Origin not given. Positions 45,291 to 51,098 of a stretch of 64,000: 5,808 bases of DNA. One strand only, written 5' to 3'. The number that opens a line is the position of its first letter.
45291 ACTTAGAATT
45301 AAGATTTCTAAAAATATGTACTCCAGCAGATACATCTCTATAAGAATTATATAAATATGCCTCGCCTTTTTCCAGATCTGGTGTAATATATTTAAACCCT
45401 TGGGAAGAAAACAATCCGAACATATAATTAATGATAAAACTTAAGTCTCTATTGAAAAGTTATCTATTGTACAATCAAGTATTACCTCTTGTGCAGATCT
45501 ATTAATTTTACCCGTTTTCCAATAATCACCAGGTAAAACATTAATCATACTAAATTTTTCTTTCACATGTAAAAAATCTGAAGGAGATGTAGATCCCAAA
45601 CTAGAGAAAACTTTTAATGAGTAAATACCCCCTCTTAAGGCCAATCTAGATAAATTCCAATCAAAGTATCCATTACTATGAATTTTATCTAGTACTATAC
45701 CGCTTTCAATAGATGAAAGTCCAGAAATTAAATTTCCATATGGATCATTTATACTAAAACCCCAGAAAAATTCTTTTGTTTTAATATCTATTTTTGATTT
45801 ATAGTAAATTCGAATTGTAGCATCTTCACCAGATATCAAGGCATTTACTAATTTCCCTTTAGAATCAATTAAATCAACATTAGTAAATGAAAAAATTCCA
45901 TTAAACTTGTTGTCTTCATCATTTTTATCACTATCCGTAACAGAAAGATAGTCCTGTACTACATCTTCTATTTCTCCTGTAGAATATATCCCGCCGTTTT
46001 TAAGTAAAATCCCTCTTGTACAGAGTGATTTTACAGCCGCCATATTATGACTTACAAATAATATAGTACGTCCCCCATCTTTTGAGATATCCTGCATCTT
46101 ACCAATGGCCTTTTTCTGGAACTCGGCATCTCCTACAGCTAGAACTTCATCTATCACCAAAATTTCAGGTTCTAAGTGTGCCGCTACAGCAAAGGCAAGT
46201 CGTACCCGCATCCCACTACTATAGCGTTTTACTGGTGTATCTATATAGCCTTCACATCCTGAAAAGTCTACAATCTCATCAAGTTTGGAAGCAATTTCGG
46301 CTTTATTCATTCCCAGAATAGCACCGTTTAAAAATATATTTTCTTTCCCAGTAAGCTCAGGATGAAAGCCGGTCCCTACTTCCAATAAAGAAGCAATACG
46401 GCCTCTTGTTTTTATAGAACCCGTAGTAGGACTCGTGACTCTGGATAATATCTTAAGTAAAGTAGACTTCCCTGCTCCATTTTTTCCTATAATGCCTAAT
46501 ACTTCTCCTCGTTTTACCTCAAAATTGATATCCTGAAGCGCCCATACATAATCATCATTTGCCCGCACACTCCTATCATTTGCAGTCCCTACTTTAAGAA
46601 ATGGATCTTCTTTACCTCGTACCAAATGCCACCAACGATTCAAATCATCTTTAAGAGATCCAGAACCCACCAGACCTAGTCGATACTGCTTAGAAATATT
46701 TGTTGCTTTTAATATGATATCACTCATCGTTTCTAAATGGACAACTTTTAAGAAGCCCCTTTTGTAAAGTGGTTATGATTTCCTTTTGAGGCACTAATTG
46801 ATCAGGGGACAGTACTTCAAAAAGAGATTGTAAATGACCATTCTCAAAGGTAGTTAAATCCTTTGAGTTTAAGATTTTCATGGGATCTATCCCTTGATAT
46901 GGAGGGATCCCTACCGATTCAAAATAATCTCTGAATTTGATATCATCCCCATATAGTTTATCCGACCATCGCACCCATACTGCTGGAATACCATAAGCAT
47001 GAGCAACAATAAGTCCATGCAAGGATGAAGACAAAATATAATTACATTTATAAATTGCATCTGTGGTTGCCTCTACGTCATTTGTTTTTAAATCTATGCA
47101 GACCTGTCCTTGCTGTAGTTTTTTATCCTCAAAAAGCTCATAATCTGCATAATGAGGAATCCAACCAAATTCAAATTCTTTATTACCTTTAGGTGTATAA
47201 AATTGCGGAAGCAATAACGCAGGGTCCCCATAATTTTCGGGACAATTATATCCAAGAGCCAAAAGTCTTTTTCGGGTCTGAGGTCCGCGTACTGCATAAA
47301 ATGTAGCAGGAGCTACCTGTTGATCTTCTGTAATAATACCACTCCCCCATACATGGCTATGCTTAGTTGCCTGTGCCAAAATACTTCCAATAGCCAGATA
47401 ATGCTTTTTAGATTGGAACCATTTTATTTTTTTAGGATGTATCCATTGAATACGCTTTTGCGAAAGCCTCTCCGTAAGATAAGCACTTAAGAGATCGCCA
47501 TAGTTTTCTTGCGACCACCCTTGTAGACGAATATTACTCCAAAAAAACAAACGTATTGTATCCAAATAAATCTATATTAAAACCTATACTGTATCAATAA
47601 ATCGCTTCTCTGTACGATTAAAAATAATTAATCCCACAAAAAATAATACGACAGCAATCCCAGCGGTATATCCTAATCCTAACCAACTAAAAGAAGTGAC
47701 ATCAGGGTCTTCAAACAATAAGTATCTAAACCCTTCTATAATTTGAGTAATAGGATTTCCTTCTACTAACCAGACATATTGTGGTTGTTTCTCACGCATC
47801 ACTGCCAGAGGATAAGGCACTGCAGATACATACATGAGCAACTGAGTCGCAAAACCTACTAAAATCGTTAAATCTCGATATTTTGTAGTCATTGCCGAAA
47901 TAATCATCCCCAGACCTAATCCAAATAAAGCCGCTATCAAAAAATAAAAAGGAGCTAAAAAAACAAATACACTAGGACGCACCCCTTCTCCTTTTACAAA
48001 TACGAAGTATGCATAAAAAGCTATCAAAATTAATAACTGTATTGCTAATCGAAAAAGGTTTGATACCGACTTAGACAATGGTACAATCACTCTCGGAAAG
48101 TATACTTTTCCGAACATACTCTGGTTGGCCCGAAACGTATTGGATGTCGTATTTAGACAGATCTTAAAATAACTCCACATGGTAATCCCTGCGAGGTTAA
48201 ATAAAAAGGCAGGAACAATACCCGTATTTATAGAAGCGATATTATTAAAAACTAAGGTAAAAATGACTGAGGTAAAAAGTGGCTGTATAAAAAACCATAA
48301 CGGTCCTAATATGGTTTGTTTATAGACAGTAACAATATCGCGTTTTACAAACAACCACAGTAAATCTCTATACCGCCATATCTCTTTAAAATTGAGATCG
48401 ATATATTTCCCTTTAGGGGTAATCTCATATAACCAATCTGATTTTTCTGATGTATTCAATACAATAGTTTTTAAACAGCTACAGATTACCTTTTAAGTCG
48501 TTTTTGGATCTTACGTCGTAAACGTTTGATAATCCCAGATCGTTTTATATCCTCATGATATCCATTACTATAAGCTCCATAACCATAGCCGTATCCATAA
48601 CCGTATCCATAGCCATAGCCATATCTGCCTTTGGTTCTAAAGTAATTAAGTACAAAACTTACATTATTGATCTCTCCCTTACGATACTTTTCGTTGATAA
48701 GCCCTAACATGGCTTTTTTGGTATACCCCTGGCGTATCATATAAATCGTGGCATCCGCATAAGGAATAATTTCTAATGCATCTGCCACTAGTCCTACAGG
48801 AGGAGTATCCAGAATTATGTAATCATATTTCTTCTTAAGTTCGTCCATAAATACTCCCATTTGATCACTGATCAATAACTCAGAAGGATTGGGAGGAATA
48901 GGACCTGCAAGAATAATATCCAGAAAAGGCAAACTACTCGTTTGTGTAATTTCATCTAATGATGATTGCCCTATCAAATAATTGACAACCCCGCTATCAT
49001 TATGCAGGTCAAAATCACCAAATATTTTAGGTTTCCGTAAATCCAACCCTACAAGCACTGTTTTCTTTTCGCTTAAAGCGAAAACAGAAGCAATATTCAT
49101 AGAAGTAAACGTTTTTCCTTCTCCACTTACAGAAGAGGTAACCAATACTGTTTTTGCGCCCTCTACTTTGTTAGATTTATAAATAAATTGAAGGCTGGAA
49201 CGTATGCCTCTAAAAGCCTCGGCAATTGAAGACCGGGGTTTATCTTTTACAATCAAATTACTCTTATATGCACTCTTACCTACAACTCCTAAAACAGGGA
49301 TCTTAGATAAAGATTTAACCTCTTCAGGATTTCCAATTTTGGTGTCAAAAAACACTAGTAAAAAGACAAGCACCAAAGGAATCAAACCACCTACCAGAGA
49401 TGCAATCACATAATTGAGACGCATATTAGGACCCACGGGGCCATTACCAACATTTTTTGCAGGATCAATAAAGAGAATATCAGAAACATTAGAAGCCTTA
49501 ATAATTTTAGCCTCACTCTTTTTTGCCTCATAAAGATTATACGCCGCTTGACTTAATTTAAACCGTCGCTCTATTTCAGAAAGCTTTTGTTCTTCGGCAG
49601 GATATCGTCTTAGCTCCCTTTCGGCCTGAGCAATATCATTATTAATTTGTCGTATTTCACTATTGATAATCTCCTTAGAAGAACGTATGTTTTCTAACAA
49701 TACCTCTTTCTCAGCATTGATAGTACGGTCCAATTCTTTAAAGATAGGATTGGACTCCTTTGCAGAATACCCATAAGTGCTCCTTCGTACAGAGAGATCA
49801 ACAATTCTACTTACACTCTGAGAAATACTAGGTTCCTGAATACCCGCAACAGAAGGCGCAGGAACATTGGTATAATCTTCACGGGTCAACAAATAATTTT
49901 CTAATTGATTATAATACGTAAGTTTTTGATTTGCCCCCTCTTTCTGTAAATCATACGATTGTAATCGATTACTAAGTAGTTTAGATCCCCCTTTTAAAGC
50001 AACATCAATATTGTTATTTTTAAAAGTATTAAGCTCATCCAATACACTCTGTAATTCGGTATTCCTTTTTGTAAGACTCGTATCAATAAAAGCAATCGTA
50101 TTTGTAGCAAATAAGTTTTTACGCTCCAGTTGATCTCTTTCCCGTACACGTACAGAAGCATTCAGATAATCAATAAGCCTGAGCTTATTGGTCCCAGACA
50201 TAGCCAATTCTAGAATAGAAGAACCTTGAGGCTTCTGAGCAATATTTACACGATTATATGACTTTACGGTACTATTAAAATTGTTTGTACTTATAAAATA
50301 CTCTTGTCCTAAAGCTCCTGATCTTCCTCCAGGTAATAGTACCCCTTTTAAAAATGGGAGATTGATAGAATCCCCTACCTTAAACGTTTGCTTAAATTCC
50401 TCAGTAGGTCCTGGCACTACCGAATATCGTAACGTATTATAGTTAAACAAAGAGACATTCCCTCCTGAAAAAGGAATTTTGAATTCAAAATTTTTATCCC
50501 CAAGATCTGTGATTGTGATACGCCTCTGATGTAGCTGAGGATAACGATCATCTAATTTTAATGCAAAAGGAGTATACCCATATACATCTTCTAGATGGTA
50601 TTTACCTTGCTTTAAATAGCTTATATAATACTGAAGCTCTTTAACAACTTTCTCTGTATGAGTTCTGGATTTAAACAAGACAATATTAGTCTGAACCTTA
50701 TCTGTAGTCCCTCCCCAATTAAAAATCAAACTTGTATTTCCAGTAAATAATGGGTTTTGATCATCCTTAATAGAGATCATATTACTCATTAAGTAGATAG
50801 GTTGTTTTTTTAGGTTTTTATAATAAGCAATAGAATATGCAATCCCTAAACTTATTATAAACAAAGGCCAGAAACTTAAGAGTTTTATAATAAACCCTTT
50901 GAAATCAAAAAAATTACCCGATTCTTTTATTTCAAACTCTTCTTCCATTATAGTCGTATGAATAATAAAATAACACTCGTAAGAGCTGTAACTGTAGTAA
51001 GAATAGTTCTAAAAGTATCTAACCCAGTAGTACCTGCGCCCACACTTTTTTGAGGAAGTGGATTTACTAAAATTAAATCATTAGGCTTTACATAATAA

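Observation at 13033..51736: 38.7-kb single-strand glycan locus with mixed export logic: Wza/Wzc, Wzm/Wzt, a Wzy_C-family protein, and no Wzx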

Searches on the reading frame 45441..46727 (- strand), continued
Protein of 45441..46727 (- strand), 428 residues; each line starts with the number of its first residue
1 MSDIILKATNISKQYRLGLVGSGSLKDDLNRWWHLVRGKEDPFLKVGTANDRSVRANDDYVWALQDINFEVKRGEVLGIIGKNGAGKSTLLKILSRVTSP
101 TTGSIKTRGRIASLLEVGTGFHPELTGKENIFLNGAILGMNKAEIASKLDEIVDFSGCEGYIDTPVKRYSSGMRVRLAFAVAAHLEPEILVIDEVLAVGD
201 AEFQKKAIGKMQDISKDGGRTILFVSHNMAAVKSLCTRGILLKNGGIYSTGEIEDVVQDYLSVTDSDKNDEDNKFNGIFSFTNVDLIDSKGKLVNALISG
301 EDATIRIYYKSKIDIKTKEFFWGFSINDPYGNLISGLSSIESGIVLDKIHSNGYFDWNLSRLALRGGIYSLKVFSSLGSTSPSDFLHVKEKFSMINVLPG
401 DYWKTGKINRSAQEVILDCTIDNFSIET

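Call 74: find_encoding_contigs(protein=P0001, flank=10000, max_places=2)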
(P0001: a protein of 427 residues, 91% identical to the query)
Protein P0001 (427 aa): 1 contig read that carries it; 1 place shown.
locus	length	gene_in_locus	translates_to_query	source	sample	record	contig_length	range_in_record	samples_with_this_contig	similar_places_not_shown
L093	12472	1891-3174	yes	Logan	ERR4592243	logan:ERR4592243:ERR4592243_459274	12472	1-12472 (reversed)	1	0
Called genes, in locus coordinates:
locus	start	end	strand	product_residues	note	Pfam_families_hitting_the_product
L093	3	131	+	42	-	?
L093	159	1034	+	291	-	PF01061:ABC2_membrane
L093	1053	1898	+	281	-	PF04230:PS_pyruv_trans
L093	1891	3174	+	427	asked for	PF00005:ABC_tran, PF13304:AAA_21 (faint), PF14524:Wzt_C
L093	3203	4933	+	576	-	PF13537:GATase_7 (weak), PF00733:Asn_synthase (weak)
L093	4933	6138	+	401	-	-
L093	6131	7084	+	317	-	PF00535:Glycos_transf_2, PF10111:Glyco_tranf_2_2, PF13641:Glyco_tranf_2_3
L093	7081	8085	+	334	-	PF00535:Glycos_transf_2, PF10111:Glyco_tranf_2_2, PF13641:Glyco_tranf_2_3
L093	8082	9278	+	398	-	PF13439:Glyco_transf_4, PF20706:GT4-conflict, PF00534:Glycos_transf_1, PF13692:Glyco_trans_1_4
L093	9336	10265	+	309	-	PF00535:Glycos_transf_2, PF10111:Glyco_tranf_2_2, PF13641:Glyco_tranf_2_3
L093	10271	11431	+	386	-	PF00534:Glycos_transf_1, PF13692:Glyco_trans_1_4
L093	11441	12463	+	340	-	-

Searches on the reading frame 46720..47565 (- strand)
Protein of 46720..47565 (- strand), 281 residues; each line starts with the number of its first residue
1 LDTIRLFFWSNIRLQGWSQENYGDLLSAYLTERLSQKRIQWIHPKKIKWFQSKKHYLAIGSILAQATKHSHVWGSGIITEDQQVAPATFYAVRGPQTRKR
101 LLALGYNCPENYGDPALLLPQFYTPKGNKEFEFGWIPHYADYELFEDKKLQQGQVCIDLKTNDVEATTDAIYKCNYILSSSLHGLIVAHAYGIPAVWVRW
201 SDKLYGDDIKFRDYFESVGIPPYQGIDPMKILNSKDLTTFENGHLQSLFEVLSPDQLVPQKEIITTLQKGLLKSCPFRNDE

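Call 3: search_protein_families(library=pfam, proteins=[window:46720-47565:-], max_evalue=0.001)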
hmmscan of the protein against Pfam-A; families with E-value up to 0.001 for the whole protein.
window:46720-47565:- (281 aa): 1 family
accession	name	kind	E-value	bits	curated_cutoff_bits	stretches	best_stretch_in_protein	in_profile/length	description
PF04230.19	PS_pyruv_trans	-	4.9e-15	56.6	25.3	1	86-201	122-279/280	Polysaccharide pyruvyl transferase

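Call 11: search_protein_families(library=ncbifam, proteins=[window:46720-47565:-], max_evalue=0.001)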
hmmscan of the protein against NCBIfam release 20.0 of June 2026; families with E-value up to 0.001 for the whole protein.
window:46720-47565:- (281 aa): 1 family
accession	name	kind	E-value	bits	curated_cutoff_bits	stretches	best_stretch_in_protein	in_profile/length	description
TIGR03609.1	S_layer_CsaB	equivalog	0.0007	19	213.1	0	140-203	218-281/301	polysaccharide pyruvyl transferase CsaB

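Call 77: search_protein_families(library=ncbifam, proteins=[window:46720-47565:-], max_evalue=0.0001)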
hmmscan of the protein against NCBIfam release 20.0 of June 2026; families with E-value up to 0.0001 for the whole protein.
window:46720-47565:- (281 aa): 0 families

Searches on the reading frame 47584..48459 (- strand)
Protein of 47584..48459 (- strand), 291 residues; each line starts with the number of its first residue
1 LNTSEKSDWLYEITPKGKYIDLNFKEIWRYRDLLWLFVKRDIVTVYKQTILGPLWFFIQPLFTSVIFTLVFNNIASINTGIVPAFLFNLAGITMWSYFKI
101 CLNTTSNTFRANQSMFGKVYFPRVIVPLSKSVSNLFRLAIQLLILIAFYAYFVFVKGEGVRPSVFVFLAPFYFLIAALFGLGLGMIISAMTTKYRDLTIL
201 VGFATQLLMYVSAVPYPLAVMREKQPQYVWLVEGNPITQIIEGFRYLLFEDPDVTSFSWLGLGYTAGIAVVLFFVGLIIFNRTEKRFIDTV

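Call 3: search_protein_families(library=pfam, proteins=[window:47584-48459:-], max_evalue=0.001)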
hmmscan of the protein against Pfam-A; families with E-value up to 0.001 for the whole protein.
window:47584-48459:- (291 aa): 1 family
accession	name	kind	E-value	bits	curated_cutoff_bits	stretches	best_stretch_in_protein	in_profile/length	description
PF01061.29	ABC2_membrane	-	9.8e-18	64.9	26.9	1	34-249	3-211/211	ABC-2 type transporter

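Call 11: search_protein_families(library=ncbifam, proteins=[window:47584-48459:-], max_evalue=0.001)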
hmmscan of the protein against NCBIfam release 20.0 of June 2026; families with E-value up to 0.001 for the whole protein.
window:47584-48459:- (291 aa): 3 families
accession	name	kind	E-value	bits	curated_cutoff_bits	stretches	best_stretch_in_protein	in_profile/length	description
NF050109.1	galactan_ABC_perm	equivalog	9.9e-13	48.2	380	1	26-279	16-260/272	galactan export ABC transporter permease subunit Wzm/RfbD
NF050053.1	CapPschTportKpsM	equivalog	2.4e-11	44.1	300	1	40-286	11-253/257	capsule polysaccharide transporter KpsM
TIGR03861.1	phenyl_ABC_PedC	subfamily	9.1e-07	28.8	241.35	1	137-274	108-242/253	alcohol ABC transporter, permease protein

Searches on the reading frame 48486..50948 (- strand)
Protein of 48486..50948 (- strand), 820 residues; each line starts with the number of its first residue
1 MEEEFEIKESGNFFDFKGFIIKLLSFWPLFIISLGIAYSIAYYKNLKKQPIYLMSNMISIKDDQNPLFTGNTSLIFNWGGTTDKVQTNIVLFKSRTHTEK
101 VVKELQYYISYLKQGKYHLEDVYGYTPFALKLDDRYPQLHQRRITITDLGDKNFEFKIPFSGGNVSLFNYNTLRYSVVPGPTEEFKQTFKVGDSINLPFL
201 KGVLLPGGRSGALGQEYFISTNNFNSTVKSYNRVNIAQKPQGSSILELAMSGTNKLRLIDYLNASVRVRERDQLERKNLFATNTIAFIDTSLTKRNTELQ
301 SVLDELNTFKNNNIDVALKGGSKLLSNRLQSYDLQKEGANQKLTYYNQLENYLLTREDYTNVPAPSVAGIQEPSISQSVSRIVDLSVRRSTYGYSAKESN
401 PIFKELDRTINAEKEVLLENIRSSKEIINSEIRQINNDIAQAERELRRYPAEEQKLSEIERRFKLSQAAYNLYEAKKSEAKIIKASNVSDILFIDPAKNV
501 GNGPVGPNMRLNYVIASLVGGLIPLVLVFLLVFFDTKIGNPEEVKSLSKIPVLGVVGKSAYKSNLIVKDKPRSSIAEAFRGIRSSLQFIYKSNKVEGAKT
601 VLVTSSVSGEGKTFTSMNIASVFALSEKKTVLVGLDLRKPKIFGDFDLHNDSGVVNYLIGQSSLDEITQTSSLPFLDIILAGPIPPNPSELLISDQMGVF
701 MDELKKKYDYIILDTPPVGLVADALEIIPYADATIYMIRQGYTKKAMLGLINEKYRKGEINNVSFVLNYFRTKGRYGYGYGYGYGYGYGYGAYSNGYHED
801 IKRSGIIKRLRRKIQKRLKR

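Call 3: search_protein_families(library=pfam, proteins=[window:48486-50948:-], max_evalue=0.001)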
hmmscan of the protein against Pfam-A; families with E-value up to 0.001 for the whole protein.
window:48486-50948:- (820 aa): 3 families
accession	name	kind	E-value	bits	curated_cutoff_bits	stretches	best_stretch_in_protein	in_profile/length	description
PF13614.12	AAA_31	-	9e-09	36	27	1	599-718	2-128/177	AAA domain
PF13807.11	GNVR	-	8.6e-05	22.8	27.7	1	454-530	4-79/82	G-rich domain on putative tyrosine kinase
PF01656.29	CbiA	-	0.00014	22.2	25.4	1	602-756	2-54/125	CobQ/CobB/MinD/ParA nucleotide binding domain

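Call 11: search_protein_families(library=ncbifam, proteins=[window:48486-50948:-], max_evalue=0.001)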
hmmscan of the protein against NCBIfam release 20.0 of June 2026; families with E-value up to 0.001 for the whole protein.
window:48486-50948:- (820 aa): 11 families
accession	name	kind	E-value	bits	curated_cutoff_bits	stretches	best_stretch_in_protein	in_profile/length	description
NF007350.0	PRK09841.1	equivalog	6e-45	153.6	1248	1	566-790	502-722/726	tyrosine-protein kinase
TIGR01007.1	eps_fam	subfamily_domain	1e-43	149.2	108.05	1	577-783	1-204/204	polysaccharide biosynthesis tyrosine autokinase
NF008568.0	PRK11519.1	equivalog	8.1e-43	146.6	1068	1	435-788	351-715/720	tyrosine-protein kinase Wzc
TIGR01005.1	eps_transp_fam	subfamily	1e-35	123.1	411.7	2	565-783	516-733/754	exopolysaccharide transport protein family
TIGR03018.1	pepcterm_TyrKin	hypoth_equivalog_domain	1.8e-32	112.3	230.65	1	565-746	1-187/207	XrtA-associated tyrosine autokinase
TIGR03029.1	EpsG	equivalog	6e-31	107.6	313.8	1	558-767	66-272/274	chain length determinant protein tyrosine kinase EpsG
TIGR03007.1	pepcterm_ChnLen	equivalog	5.1e-12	44.8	278.85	1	395-559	304-463/498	XrtA system polysaccharide chain length determinant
TIGR01006.1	polys_exp_MPA1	subfamily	8.7e-12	45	296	1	479-558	145-223/226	CspC family polysaccharide chain length determinant protein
TIGR03017.1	EpsF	equivalog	5.1e-09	35.4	422.75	1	377-556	265-443/444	chain length determinant protein EpsF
TIGR01968.1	minD_bact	equivalog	3.1e-06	26.7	212.9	1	599-735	2-138/261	septum site-determining protein MinD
NF008079.0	PRK10818.1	equivalog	0.00049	19.5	508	0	598-759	2-168/270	septum site-determining protein MinD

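Call 14: find_related_loci(query=window:48486-50948:-, collection=genome_contigs, flank=10000)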
Query window:48486-50948:- (820 aa) in genome_contigs; peptide patterns used: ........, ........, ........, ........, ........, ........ (x = any residue, [..] = any of these).
170 stretches matched a pattern; 5 encode a relative of the query (tblastn E <= 1e-3); 5 distinct loci.
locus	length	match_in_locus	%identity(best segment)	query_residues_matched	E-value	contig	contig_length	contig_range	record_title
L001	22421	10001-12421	80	1-807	0e+0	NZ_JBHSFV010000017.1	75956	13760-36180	Dokdonia ponticola strain CGMCC 1.16527 spades_K_17_127_17, whole genome shotgun sequence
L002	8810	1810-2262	27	598-742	8e-9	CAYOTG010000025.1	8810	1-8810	MAG TPA_asm: uncultured bacterium isolate SRP077602_co11_487 genome assembly, contig: NODE_9866_length_8810_cov_7.568247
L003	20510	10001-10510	28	582-742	3e-7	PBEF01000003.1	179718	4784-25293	MAG: Candidatus Neomarinimicrobiota bacterium isolate SP328 79939, whole genome shotgun sequence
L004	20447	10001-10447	26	598-742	3e-5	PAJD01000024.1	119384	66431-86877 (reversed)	MAG: Candidatus Neomarinimicrobiota bacterium isolate NAT224 79843, whole genome shotgun sequence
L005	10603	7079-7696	26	262-448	3e-5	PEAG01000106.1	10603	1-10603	MAG: Magnetococcales bacterium HCHbin5 scaffold267, whole genome shotgun sequence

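Call 57: search_protein_families(library=pfam, proteins=[L001:15625-16389:+, L001:16386-17420:+, L001:17425-18174:+, L001:18171-18674:+, L001:18675-20087:+, L001:14236-15504:+], max_evalue=0.001)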
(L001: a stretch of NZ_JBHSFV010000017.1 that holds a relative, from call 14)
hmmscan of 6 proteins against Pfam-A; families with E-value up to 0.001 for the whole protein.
L001:15625-16389:+ (254 aa): 1 family
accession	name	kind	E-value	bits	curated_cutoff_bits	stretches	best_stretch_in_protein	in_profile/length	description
PF02348.25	CTP_transf_3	-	1.2e-18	68.1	22.6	1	11-217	3-205/217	Cytidylyltransferase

L001:16386-17420:+ (344 aa): 2 families
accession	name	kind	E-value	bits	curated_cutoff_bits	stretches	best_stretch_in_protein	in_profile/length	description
PF03102.20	NeuB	-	2.8e-64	217.3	22.1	1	41-268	9-237/241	NeuB family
PF08666.17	SAF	-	2e-10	41.5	21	1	287-343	2-62/63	SAF domain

L001:17425-18174:+ (249 aa): 1 family
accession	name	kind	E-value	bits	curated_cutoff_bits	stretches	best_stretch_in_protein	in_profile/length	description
PF13578.12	Methyltransf_24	-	0.00045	21.5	26.3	1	90-210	23-104/105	Methyltransferase domain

L001:18171-18674:+ (167 aa): 2 families
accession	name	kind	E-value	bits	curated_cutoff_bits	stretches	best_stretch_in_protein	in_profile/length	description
PF08282.18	Hydrolase_3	-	1.2e-09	38.7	20.9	1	80-138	186-244/255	haloacid dehalogenase-like hydrolase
PF00702.32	Hydrolase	-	6e-07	30.5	26.4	1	43-117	108-191/191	haloacid dehalogenase-like hydrolase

L001:18675-20087:+ (470 aa): 0 families

L001:14236-15504:+ (422 aa): 4 families
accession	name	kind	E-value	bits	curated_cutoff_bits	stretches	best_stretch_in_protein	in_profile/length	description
PF00005.33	ABC_tran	-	1.1e-23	84.7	25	1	64-195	1-135/137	ABC transporter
PF14524.12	Wzt_C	-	1.5e-12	48.1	30.4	1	278-402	6-135/143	Wzt C-terminal domain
PF13304.12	AAA_21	-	1.2e-05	26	27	1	77-97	2-22/304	AAA domain, putative AbiEii toxin, Type IV TA system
PF13476.12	AAA_23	-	0.00091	20.3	27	1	65-102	13-47/201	AAA domain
